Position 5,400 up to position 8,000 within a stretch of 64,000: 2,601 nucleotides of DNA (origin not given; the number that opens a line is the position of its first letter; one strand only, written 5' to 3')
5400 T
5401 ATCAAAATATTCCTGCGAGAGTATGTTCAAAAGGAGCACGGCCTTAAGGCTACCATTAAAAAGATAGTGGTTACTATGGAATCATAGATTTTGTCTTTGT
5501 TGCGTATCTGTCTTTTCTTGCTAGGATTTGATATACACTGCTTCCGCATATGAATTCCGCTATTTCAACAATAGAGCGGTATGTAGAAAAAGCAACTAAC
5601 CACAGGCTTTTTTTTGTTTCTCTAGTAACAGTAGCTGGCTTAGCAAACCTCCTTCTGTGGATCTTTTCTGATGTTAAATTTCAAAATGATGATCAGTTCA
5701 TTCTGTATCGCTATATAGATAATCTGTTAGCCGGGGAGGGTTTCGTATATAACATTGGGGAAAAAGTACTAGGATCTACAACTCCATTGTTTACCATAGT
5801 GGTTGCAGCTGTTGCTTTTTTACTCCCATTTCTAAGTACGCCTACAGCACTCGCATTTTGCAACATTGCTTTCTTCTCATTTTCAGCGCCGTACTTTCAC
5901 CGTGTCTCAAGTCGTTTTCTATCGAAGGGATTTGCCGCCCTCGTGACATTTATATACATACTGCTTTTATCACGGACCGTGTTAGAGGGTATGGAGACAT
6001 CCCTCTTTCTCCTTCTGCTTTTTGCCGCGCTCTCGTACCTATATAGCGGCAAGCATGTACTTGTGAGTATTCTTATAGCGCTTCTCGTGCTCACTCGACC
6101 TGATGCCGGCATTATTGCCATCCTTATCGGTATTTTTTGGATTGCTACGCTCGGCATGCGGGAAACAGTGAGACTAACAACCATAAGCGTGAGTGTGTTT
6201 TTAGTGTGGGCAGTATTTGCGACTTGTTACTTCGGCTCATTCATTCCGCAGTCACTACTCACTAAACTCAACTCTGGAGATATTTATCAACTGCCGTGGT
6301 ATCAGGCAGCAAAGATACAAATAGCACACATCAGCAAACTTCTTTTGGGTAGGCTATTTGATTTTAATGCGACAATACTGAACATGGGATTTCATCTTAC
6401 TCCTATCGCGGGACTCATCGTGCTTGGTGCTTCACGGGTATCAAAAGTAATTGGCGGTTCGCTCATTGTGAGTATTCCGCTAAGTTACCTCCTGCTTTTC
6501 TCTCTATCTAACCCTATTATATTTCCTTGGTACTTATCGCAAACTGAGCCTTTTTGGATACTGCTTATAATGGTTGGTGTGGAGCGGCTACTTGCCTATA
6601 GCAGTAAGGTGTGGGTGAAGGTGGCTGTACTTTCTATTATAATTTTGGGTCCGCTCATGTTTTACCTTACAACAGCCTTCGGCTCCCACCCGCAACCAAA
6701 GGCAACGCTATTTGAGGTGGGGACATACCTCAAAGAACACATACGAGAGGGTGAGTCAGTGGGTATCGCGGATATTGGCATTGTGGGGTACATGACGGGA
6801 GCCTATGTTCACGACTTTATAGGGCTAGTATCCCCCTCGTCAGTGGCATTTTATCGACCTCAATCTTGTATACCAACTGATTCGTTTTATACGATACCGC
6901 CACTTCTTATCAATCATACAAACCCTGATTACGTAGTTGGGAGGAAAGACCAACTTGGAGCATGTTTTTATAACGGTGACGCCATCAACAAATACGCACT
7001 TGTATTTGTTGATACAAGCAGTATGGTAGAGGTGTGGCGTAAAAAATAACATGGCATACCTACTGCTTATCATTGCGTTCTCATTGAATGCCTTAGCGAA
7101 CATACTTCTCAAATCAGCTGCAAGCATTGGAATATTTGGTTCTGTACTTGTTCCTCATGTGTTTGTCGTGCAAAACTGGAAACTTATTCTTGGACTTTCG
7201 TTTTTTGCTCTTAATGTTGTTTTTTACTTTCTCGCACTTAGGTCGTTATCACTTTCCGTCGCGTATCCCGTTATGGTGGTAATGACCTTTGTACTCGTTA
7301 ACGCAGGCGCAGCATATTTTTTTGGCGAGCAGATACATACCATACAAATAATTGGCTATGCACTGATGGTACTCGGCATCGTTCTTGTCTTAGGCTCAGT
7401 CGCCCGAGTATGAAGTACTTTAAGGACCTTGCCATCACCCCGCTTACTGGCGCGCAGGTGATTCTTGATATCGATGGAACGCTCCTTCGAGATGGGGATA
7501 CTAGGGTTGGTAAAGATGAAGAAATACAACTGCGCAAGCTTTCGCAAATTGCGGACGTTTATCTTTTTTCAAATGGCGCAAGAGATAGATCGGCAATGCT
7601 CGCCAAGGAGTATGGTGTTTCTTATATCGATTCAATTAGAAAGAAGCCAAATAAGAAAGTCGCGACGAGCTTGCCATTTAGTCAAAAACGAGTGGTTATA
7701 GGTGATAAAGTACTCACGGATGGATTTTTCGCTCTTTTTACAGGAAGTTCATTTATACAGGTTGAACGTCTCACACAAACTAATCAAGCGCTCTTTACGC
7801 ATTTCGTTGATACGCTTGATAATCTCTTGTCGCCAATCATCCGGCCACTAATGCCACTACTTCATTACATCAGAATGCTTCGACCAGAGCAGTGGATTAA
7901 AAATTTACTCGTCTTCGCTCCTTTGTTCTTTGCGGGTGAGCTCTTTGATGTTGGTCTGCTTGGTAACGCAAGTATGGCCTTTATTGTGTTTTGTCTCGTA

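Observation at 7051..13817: Candidate lipid-linked pentose (decaprenyl-phospho-arabinose-like) pathway built from fused enzymes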

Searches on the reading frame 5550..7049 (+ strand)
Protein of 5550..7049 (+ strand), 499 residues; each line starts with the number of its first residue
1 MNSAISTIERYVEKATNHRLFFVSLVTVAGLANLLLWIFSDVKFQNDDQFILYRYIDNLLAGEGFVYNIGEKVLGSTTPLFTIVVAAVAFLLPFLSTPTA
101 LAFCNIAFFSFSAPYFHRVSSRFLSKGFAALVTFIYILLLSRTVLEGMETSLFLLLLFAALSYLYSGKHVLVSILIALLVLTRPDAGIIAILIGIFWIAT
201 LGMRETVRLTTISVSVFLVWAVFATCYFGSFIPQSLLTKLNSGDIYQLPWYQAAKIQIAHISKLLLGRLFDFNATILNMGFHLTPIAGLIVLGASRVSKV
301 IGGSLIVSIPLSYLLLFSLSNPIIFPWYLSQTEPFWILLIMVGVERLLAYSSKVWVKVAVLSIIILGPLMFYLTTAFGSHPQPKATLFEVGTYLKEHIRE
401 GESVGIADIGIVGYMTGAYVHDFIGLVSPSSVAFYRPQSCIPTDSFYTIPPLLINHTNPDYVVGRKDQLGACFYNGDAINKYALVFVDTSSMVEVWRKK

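Call 3: search_protein_families(library=pfam, proteins=[window:5550-7049:+], max_evalue=0.01)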
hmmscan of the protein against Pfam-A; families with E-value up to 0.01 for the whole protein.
window:5550-7049:+ (499 aa): 0 families
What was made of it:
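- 5550..7049 (+): GTC1: AftB-like GT-C glycosyltransferase, about 10 TM segments plus a soluble C-terminal domain. Candidate pentofuranosyltransferase that uses the lipid-linked donor outside the membrane. No Pfam hit (call 3).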

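Call 4: search_protein_families(library=ncbifam, proteins=[window:5550-7049:+], max_evalue=0.01)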
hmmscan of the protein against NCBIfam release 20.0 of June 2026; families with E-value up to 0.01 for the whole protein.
window:5550-7049:+ (499 aa): 1 family
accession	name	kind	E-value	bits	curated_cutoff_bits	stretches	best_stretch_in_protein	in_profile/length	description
NF041481.1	beta_arabfuran_tase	equivalog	3e-09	35.5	1050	1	26-90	8-72/633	terminal beta-(1->2)-arabinofuranosyltransferase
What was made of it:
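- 5550..7049 (+): NCBIfam AftB model E 3e-9, aa 26-90 (call 4).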

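Call 52: search_solved_structures(query=A2, max_evalue=10, show_alignments=2)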
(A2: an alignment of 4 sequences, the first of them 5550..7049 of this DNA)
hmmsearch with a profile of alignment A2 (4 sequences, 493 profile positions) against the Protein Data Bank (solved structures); distinct sequences matched with E-value up to 10: 4.
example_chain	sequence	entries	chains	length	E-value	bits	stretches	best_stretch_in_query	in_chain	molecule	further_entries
9dlf_C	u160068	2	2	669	9.3e-10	41.3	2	20-94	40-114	Arabinosyltransferase AftB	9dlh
2qlp_A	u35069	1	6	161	1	11.5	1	54-77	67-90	Deoxycytidine triphosphate deaminase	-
4a6a_A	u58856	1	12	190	1.3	11.1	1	54-77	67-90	DEOXYCYTIDINE TRIPHOSPHATE DEAMINASE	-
2qxx_A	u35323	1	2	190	1.3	11.1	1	54-77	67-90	Deoxycytidine triphosphate deaminase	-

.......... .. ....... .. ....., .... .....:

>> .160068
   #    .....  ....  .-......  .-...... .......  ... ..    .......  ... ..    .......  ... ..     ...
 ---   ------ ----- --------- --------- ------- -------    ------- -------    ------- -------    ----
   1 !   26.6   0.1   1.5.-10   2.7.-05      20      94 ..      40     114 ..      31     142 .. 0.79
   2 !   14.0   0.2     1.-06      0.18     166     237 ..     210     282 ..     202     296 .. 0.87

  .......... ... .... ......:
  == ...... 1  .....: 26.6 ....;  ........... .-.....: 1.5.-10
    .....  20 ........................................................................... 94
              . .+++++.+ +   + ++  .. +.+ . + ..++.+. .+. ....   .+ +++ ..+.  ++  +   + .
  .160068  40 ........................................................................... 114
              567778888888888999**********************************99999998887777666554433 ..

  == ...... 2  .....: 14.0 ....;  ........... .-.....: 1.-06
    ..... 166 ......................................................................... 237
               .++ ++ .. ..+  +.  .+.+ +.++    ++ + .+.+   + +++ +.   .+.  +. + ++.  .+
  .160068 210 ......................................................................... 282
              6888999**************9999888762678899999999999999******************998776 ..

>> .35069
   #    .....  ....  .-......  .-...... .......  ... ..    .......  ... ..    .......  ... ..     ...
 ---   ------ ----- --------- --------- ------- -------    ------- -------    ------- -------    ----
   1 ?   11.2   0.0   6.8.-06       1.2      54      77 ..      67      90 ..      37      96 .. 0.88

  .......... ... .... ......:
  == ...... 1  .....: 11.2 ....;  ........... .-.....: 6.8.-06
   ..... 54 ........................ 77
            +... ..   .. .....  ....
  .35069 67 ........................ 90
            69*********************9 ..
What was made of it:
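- Checked: 5550-7049 has no Pfam hit but is AftB-like (calls 4, 52).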

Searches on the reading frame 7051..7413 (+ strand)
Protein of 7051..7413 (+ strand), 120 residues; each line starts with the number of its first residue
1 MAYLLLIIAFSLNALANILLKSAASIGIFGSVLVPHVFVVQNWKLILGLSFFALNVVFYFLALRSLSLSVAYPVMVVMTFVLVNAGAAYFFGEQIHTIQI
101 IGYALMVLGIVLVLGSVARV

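Call 3: search_protein_families(library=pfam, proteins=[window:7051-7413:+], max_evalue=0.01)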
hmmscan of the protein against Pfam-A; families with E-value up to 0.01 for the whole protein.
window:7051-7413:+ (120 aa): 3 families
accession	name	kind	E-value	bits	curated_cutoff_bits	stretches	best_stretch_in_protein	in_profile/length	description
PF10639.15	TMEM234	-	6e-05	23.5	30.1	1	33-113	32-112/113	Putative transmembrane family 234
PF00893.25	Multi_Drug_Res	-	0.00068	20.6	23.7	0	2-105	2-92/93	Small Multidrug Resistance protein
PF00892.27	EamA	-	0.0042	17.8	28.2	0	41-114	60-134/135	EamA-like transporter family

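Call 4: search_protein_families(library=ncbifam, proteins=[window:7051-7413:+], max_evalue=0.01)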
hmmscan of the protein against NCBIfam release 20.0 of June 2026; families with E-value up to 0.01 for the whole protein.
window:7051-7413:+ (120 aa): 12 families
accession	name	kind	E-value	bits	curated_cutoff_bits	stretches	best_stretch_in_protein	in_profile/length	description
NF011625.2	PRK15051.1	equivalog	5e-06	26.7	92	1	43-116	39-110/111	4-amino-4-deoxy-L-arabinose-phosphoundecaprenol flippase subunit ArnE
NF002816.2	PRK02971.1-2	equivalog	6.1e-06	26.7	99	1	40-113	42-116/120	4-amino-4-deoxy-L-arabinose-phosphoundecaprenol flippase subunit ArnF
NF051482.1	EbrB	exception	3.5e-05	24.4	160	1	23-113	10-101/105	SMR family multidrug efflux transporter EbrB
NF000067.2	SMR_qac_FL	exception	0.00013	22.5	205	1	3-115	4-102/110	quaternary ammonium compound efflux SMR transporter QacL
NF007767.1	PRK10452.1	equivalog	0.00035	20.7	122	1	18-114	5-102/120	multidrug/spermidine efflux SMR transporter subunit MdtJ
NF000023.1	qac_SMR_C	exception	0.00048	20.2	200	1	1-112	1-99/107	quaternary ammonium compound efflux SMR transporter QacC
NF033137.0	SMR_qac_int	equivalog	0.0005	20.6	188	1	3-112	3-99/109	Qac family quaternary ammonium compound efflux SMR transporter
NF033136.1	SMR_qac_K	exception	0.00086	20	205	1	3-114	4-101/110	quaternary ammonium compound efflux SMR transporter QacK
NF000384.1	QacCGHJ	equivalog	0.0015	18.7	160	0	1-113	1-100/107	QacCGHJ group quaternary ammonium compound efflux SMR transporter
NF000277.1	qac_SMR_G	exception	0.0055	17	200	0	40-113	27-100/107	quaternary ammonium compound efflux SMR transporter QacG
NF000279.1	qac_SMR_H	exception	0.007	16.7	205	0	52-113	37-100/107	quaternary ammonium compound efflux SMR transporter QacH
NF051481.1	EbrA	exception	0.0088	16.4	160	0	2-113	4-102/104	SMR family multidrug efflux transporter EbrA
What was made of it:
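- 7051..7413 (+): SMR-like 4-TM protein (ArnE/ArnF-like): candidate flippase for the polyprenyl-P-pentofuranose. ArnE E 5e-6 and ArnF E 6e-6; Pfam SMR/TMEM234/EamA hits are weak (calls 3, 4).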

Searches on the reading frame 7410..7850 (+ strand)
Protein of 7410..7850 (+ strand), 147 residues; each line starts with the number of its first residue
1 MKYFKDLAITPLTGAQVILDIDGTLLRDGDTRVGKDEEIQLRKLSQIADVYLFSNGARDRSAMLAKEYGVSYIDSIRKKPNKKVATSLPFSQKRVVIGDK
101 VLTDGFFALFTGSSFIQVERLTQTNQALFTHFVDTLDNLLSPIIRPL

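Call 72: search_protein_families(library=ncbifam, proteins=[window:7410-7850:+], max_evalue=0.001)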
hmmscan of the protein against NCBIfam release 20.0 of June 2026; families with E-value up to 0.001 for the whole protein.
window:7410-7850:+ (147 aa): 2 families
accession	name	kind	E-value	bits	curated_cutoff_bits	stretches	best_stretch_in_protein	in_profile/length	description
TIGR01668.1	YqeG_hyp_ppase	hypoth_equivalog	7e-13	48.5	89.1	1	17-143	28-160/170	YqeG family HAD IIIA-type phosphatase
TIGR01662.1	HAD-SF-IIIA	subfamily_domain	0.00017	21.7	44.6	0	17-120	3-140/141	HAD-IIIA family hydrolase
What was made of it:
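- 7410..7844 (+): HAD phosphatase domain (aa 1-145) of the bifunctional protein. Predicted to remove the 5-phosphate from polyprenyl-P-ribose-5-P. YqeG HAD-IIIA, E 7e-13 (call 72).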
